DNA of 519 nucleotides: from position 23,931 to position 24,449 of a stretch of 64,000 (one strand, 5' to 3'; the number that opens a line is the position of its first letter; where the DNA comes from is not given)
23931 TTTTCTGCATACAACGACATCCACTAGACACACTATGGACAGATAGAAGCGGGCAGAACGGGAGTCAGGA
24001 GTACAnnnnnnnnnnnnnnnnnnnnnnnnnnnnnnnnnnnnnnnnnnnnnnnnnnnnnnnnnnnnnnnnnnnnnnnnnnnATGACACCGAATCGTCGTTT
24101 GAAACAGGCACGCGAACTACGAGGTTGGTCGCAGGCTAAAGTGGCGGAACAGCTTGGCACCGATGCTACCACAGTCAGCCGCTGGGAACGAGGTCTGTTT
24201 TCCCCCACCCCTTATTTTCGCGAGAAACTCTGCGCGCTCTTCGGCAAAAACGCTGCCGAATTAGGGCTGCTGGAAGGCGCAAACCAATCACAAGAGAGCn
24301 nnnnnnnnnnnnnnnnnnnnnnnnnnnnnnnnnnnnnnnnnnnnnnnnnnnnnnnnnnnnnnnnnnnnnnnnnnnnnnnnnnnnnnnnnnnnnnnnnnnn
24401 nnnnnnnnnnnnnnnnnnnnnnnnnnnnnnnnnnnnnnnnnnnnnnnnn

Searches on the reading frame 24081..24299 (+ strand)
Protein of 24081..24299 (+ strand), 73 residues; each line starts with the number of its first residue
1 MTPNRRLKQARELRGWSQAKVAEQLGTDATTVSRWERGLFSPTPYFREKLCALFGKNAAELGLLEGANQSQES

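Call 47: search_solved_structures(query=window:24081-24299:+, max_evalue=0.01, show_alignments=2)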
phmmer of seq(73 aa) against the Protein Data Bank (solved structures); distinct sequences matched with E-value up to 0.01: 5.
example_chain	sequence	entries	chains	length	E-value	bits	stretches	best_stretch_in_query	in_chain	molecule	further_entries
7t8i_A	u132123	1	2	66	0.0029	21.2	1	3-54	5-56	Phage element (ICEBs1)transcriptional regulator (Xre family)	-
3vk0_A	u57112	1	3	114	0.0039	20.8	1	10-61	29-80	Transcriptional regulator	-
5tn0_A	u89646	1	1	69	0.004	20.8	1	5-55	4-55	HTH-type transcriptional regulator SinR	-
3qq6_A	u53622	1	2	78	0.0056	20.3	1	5-55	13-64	HTH-type transcriptional regulator sinR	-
1b0n_A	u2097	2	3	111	0.009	19.7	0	5-55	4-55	PROTEIN (SINR PROTEIN) | HTH-TYPE TRANSCRIPTIONAL REGULATOR SINR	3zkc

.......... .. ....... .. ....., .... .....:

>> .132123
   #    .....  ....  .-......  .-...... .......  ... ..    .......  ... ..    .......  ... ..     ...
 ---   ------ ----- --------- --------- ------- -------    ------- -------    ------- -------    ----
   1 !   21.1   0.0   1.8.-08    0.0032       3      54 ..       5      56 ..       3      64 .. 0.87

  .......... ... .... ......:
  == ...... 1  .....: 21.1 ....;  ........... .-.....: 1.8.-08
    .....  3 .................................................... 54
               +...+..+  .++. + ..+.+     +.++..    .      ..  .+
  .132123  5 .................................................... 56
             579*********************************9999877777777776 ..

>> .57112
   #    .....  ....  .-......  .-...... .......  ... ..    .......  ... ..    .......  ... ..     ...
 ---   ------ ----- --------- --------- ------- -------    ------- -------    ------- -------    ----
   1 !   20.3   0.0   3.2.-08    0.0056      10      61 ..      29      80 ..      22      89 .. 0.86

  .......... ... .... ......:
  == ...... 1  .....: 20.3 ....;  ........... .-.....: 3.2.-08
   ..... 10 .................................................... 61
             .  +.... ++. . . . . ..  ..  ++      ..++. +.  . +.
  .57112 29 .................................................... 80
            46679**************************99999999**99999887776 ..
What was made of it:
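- Closest known: SinR of Bacillus subtilis. Same: It is among the nearest solved sequences to the candidate's HTH (call 47).
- Most characterised XRE-family proteins (SinR, Xre, Cro) are repressors (established knowledge; nearest PDB sequences are SinR and ICEBs1 Xre, call 47).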
